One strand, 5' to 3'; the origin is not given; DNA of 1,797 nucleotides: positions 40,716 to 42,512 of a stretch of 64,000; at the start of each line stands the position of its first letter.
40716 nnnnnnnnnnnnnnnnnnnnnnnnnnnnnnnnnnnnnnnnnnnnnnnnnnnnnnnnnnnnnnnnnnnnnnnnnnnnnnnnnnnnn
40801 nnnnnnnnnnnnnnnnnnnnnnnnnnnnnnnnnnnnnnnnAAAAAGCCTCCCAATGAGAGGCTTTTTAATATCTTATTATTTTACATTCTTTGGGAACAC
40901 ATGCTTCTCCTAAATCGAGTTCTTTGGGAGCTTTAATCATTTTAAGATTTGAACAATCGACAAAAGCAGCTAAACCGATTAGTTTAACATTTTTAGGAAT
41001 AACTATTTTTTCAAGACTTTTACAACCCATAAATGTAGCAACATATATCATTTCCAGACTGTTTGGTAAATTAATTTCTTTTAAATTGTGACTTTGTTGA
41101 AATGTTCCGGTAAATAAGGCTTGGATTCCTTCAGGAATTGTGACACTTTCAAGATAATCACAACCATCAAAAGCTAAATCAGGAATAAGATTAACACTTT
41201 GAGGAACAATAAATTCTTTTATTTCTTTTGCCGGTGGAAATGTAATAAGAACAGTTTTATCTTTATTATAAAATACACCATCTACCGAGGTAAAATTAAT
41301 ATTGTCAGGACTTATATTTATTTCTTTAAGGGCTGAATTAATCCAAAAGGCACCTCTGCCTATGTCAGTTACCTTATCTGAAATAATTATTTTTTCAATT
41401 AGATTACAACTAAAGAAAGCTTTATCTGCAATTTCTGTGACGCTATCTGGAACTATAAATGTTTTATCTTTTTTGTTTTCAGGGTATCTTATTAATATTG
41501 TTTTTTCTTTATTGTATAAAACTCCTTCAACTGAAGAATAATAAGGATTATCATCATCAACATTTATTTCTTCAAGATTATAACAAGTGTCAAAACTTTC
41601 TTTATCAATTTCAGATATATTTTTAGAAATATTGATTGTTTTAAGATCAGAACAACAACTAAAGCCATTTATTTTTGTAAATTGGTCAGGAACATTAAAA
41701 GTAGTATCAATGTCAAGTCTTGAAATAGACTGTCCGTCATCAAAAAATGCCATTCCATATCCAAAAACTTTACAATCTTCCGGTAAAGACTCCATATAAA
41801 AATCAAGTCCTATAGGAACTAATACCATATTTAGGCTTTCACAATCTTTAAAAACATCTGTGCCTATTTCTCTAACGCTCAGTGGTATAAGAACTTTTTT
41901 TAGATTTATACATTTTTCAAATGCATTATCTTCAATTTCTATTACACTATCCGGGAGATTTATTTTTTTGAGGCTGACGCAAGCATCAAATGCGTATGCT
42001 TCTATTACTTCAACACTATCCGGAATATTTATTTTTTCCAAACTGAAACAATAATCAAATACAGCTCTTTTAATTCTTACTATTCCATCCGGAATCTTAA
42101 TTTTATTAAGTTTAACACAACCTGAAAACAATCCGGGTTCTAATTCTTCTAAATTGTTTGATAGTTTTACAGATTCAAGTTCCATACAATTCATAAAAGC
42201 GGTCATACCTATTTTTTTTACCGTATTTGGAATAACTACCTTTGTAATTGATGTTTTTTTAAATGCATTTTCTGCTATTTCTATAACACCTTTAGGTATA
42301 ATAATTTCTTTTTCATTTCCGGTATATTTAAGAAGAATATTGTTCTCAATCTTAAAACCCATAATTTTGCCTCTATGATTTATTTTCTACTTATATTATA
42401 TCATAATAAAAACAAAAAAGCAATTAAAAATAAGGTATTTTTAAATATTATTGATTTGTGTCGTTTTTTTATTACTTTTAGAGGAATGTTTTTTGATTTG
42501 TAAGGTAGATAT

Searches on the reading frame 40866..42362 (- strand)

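Call 74: search_protein_families(library=pfam, proteins=[window:40866-42362:-], max_evalue=0.001)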
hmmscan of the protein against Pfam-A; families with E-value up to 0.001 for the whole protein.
window:40866-42362:- (498 aa): 4 families
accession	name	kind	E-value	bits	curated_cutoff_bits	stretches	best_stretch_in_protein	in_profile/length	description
PF13306.12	LRR_5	-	1.6e-86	287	27.7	5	12-128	9-123/127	BspA type Leucine rich repeat region (6 copies)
PF13855.12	LRR_8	-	3.8e-20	71.9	27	0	46-89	11-55/61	Leucine rich repeat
PF12799.13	LRR_4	-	2.3e-05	24.9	27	0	240-272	3-33/44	Leucine Rich repeats (2 copies)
PF05725.18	FNIP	-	2.7e-05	24.7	21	0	108-144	5-40/44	FNIP Repeat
